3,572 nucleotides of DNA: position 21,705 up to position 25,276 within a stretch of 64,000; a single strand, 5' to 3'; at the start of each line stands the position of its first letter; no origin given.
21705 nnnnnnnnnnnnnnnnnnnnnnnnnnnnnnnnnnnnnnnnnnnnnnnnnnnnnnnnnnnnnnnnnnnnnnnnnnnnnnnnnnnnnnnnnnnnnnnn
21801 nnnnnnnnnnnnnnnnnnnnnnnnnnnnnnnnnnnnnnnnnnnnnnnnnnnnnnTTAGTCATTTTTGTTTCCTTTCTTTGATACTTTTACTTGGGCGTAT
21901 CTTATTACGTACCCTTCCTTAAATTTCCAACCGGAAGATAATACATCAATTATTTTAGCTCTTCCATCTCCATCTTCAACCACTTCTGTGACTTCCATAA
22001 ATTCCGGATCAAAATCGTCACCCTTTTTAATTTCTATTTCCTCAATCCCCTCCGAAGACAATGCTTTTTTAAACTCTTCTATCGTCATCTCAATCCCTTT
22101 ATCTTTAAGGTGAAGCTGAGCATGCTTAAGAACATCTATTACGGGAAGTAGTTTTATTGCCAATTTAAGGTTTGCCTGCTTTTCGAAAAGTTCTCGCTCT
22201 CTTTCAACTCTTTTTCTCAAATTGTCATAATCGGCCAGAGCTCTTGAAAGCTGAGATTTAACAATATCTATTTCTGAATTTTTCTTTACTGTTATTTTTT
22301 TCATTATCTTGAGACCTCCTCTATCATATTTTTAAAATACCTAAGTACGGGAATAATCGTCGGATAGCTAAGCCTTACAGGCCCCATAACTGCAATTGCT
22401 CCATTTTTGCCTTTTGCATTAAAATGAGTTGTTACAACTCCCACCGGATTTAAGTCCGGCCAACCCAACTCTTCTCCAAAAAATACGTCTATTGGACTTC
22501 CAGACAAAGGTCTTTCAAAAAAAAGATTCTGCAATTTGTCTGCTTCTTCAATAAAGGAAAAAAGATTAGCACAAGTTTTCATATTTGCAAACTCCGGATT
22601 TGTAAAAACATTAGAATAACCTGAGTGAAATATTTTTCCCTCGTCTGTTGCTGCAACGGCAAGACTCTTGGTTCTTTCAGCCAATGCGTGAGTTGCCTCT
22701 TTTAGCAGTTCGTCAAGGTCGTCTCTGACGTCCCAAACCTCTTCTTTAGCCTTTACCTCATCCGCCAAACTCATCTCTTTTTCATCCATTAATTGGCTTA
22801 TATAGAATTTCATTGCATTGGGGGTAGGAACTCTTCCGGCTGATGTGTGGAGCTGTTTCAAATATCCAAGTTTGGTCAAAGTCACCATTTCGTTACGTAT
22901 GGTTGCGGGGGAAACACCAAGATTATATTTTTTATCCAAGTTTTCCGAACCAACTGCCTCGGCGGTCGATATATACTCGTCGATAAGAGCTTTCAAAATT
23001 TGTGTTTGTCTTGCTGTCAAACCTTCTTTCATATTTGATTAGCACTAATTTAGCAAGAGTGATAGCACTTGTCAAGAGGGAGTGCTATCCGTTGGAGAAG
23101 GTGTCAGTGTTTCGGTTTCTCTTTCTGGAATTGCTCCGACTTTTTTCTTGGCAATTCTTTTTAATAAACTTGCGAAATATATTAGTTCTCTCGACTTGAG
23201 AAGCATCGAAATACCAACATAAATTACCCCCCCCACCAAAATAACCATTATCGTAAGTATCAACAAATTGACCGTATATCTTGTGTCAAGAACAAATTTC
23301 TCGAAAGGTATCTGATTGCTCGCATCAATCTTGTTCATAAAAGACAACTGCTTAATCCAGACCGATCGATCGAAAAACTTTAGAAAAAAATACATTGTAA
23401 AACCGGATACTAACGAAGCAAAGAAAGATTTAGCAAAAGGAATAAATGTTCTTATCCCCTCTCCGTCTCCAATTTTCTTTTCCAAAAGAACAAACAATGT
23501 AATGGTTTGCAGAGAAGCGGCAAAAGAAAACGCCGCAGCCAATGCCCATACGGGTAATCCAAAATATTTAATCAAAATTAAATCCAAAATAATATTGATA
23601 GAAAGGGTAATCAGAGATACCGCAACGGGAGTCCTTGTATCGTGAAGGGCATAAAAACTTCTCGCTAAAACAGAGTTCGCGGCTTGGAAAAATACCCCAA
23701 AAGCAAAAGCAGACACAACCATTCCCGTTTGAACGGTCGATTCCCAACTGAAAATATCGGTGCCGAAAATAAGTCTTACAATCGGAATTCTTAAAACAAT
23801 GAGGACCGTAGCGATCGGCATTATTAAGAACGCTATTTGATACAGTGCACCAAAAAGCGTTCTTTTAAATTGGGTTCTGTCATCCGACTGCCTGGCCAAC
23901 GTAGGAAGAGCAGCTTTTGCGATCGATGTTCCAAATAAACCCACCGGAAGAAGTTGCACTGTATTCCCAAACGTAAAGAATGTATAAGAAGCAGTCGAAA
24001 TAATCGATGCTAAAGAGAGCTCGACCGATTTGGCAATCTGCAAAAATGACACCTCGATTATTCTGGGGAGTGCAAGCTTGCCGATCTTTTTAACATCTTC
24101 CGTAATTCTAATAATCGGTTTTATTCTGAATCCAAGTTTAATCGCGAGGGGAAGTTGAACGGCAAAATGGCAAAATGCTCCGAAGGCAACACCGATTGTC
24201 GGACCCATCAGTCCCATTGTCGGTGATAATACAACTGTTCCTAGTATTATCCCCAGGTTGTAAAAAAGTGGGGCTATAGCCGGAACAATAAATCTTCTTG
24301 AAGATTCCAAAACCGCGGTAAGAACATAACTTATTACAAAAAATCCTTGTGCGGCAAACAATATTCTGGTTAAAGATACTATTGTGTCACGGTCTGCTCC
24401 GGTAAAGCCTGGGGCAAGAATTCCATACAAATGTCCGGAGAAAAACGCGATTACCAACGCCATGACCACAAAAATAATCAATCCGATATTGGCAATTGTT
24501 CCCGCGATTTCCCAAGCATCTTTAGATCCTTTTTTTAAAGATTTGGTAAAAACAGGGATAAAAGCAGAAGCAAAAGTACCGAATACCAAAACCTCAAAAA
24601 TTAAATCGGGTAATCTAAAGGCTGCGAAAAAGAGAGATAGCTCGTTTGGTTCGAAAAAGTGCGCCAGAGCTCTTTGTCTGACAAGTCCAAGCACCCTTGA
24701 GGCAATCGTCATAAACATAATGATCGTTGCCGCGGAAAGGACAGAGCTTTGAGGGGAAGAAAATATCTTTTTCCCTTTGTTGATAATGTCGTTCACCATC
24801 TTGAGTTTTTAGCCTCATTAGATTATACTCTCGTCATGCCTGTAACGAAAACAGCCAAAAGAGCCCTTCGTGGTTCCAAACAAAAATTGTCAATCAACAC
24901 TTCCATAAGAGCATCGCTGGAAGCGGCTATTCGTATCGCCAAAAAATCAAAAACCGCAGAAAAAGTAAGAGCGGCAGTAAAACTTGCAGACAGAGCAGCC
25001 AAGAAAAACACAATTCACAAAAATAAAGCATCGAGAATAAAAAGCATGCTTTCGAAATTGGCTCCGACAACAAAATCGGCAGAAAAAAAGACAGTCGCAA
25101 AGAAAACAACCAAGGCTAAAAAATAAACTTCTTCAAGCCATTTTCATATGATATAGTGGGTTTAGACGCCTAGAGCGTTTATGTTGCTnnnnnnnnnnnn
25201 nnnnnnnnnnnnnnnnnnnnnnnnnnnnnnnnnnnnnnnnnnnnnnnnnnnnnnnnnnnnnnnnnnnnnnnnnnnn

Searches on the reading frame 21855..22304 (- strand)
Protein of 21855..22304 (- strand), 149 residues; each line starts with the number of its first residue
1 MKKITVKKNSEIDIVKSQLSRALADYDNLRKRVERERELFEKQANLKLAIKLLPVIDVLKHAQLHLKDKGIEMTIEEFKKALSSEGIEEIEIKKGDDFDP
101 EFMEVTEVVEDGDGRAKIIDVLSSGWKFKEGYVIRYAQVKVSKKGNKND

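Call 11: search_protein_families(library=pfam, proteins=[window:21855-22304:-], max_evalue=0.001)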
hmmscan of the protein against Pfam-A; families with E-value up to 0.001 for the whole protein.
window:21855-22304:- (149 aa): 1 family
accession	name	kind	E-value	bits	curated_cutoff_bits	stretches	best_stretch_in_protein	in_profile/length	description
PF01025.24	GrpE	-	8.9e-31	107.2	25.8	1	7-143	22-165/165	GrpE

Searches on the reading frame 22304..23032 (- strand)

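Call 11: search_protein_families(library=pfam, proteins=[window:22304-23032:-], max_evalue=0.001)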
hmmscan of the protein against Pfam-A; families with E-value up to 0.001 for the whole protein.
window:22304-23032:- (242 aa): 2 families
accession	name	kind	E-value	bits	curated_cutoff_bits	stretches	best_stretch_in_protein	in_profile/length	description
PF01628.27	HrcA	-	2e-19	70.9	22.2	1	97-227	96-215/215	HrcA protein C terminal domain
PF03444.21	HrcA_DNA-bdg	-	6.1e-06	26.2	21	1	5-74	2-70/79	Winged helix-turn-helix transcription repressor, HrcA DNA-binding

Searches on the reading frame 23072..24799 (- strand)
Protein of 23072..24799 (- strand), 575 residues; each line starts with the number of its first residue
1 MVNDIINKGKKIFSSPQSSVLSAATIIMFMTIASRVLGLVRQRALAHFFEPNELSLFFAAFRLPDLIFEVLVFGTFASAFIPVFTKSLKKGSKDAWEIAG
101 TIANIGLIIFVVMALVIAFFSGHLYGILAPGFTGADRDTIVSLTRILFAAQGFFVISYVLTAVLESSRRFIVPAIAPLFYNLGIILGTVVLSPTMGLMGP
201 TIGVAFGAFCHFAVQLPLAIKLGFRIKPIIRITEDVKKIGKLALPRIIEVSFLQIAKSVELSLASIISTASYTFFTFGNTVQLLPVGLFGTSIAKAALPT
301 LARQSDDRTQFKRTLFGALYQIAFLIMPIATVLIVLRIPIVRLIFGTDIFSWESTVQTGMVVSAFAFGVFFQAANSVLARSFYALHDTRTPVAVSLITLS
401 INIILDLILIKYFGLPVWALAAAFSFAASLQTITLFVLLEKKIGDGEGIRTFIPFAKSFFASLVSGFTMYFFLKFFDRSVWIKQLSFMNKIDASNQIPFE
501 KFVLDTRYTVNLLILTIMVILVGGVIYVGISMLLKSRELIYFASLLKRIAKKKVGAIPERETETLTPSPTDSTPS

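Call 11: search_protein_families(library=pfam, proteins=[window:23072-24799:-], max_evalue=0.001)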
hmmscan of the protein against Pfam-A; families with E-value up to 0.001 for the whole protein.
window:23072-24799:- (575 aa): 2 families
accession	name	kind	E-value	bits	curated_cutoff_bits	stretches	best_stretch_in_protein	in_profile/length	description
PF03023.19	MurJ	-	7.9e-72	242.7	27.4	1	54-476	11-436/451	Lipid II flippase MurJ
PF13440.11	Polysacc_synt_3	-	6.4e-10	39.2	23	1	253-347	192-286/293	Polysaccharide biosynthesis protein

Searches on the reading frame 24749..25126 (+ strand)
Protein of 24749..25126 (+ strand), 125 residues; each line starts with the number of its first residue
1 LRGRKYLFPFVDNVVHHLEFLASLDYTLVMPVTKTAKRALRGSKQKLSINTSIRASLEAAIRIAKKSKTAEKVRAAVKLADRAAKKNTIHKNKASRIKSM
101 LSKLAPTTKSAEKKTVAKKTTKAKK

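Call 63: search_protein_families(library=pfam, proteins=[window:24749-25126:+], max_evalue=1)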
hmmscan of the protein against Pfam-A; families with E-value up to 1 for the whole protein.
window:24749-25126:+ (125 aa): 1 family
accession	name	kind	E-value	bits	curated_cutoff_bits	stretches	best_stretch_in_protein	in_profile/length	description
PF01649.23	Ribosomal_S20p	-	2.6e-09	38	29.5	1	33-103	11-80/83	Ribosomal protein S20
